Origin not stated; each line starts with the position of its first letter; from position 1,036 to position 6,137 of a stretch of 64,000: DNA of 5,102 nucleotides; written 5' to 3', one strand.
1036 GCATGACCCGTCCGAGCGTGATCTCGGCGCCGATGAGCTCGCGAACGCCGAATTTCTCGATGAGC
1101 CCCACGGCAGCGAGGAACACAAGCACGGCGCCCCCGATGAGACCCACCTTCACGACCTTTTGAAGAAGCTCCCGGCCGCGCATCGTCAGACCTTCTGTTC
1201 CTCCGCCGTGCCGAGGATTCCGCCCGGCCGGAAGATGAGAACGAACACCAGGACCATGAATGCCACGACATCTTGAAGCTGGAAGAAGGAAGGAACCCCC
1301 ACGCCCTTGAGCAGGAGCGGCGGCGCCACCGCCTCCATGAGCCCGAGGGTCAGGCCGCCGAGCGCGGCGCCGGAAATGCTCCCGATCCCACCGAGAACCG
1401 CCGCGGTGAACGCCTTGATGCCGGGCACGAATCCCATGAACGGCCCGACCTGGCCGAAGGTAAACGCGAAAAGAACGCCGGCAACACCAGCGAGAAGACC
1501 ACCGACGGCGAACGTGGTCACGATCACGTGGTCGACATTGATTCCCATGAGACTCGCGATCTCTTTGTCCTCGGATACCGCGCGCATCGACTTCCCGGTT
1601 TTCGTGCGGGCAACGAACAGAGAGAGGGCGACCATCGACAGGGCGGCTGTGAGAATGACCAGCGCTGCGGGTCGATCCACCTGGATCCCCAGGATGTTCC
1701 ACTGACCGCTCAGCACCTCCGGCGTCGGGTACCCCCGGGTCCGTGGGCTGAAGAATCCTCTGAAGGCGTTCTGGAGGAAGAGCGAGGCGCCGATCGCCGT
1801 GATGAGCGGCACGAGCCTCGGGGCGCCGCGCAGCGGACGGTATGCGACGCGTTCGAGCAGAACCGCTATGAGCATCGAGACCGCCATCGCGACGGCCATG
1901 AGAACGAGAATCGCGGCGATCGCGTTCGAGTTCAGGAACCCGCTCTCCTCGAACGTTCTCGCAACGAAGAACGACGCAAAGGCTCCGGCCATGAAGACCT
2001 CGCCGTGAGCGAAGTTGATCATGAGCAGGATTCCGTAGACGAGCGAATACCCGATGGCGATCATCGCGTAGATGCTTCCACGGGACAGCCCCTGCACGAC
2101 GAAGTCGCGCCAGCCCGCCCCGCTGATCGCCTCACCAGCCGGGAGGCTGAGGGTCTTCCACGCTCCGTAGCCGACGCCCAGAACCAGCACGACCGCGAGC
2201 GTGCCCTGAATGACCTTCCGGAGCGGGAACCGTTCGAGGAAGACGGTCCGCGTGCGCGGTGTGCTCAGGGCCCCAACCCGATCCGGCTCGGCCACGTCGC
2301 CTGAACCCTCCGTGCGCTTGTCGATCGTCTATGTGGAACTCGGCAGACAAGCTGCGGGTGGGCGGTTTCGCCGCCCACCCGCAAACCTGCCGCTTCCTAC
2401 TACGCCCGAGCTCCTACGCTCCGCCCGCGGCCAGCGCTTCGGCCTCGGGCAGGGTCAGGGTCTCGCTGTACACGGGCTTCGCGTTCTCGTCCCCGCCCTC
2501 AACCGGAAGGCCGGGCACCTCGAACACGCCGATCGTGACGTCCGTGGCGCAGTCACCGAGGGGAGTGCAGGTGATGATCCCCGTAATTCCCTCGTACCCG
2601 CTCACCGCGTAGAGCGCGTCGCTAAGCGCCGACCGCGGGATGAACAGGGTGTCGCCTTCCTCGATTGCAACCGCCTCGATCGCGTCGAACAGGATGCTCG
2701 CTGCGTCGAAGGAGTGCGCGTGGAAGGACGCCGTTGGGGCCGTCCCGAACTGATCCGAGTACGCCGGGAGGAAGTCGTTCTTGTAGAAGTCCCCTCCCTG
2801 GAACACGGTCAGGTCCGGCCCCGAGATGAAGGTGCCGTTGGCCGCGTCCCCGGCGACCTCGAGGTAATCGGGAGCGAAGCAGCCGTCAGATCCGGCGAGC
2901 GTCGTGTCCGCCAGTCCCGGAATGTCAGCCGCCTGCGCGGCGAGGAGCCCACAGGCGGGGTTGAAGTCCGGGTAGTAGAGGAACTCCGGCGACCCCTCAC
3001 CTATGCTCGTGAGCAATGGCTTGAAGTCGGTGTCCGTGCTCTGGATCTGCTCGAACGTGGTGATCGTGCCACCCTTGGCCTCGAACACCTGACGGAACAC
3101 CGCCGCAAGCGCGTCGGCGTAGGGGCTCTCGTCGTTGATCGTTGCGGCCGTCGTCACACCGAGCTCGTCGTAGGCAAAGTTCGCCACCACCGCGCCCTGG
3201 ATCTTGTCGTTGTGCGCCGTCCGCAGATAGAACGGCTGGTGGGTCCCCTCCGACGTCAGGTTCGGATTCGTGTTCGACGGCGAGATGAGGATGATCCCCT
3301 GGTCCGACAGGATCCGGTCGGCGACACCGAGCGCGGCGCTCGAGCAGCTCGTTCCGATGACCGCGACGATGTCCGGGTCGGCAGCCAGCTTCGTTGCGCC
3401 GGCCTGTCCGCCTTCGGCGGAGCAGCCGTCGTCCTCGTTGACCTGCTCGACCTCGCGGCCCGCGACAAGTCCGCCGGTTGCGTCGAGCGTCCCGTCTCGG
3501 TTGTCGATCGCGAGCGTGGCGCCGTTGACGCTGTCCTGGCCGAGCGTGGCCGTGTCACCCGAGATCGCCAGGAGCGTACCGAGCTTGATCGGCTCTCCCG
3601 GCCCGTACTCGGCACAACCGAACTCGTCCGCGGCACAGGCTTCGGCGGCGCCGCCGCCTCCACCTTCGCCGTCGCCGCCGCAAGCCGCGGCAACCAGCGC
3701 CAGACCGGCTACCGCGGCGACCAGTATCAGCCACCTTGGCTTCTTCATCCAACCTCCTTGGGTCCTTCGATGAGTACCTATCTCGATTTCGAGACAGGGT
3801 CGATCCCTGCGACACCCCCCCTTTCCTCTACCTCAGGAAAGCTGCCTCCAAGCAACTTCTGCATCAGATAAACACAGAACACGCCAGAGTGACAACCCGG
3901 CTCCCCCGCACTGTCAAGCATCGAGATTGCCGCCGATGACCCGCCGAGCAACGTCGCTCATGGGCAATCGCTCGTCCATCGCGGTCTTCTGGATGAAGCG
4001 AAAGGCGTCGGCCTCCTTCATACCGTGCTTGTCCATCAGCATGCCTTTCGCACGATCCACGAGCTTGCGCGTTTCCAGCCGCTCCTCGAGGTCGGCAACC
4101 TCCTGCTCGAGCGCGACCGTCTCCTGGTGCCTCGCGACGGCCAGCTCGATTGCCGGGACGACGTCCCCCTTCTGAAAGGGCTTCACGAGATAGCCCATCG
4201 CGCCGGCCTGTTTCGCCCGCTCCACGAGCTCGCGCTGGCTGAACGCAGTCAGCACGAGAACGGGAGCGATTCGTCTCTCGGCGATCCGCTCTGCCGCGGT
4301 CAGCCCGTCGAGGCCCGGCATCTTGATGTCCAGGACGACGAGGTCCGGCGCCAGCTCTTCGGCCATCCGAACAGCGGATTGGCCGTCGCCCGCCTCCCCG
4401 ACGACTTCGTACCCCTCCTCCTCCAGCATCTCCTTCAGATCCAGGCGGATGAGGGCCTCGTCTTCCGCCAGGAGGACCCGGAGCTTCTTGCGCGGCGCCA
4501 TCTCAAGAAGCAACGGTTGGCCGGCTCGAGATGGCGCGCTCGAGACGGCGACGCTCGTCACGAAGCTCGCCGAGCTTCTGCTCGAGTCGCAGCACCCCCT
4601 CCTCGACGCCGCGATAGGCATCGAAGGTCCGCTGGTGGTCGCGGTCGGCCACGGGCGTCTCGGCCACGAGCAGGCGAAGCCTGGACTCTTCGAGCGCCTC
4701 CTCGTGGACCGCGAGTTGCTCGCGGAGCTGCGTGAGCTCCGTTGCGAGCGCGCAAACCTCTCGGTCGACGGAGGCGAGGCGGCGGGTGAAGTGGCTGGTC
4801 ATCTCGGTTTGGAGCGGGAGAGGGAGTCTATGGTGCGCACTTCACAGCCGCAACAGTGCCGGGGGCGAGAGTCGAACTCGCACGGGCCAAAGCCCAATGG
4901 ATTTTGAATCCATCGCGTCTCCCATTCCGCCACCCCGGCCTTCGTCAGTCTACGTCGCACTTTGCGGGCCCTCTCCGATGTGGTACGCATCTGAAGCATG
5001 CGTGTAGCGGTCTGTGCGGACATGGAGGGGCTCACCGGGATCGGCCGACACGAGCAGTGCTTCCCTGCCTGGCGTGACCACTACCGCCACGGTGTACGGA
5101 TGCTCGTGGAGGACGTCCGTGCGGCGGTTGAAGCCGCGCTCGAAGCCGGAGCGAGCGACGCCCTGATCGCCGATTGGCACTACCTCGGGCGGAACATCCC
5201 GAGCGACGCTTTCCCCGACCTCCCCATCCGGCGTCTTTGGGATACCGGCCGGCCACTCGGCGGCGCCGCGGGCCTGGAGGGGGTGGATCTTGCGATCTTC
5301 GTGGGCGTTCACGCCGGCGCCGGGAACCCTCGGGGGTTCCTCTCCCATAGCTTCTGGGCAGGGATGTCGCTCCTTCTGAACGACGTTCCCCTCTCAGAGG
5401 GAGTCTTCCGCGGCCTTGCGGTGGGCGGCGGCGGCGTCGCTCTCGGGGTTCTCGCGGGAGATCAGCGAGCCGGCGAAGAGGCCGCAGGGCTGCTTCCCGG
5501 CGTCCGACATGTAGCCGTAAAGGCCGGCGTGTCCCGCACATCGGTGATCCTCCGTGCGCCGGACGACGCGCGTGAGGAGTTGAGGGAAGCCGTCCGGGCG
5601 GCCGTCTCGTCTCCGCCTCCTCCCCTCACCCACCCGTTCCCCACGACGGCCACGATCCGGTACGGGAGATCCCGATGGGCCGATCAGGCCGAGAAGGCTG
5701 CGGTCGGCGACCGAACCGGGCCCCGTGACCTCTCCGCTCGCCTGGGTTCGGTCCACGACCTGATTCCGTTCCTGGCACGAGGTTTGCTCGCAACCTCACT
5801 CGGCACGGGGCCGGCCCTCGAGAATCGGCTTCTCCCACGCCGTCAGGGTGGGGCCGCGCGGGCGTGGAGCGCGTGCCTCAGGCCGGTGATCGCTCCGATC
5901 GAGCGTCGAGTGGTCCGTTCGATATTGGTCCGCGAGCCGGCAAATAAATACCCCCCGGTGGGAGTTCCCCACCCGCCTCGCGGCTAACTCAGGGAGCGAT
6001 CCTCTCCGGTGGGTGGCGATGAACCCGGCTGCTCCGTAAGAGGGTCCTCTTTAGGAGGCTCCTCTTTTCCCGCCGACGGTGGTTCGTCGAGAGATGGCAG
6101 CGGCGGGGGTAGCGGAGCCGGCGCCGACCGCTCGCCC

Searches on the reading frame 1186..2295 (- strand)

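Call 120: search_protein_families(library=pfam, proteins=[window:1186-2295:-], max_evalue=0.00001)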
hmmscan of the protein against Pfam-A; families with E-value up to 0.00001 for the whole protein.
window:1186-2295:- (369 aa): 1 family
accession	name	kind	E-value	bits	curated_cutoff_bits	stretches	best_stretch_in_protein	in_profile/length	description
PF02653.21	BPD_transp_2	-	1.5e-43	149.3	26.8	1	66-353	2-269/269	Branched-chain amino acid transport system / permease component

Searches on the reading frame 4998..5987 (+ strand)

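Call 120: search_protein_families(library=pfam, proteins=[window:4998-5987:+], max_evalue=0.00001)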
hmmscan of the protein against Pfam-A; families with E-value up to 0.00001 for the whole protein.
window:4998-5987:+ (329 aa): 1 family
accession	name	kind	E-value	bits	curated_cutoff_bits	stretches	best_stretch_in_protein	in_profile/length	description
PF04951.18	Peptidase_M55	-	1.7e-46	159.2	25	1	1-257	1-260/264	D-aminopeptidase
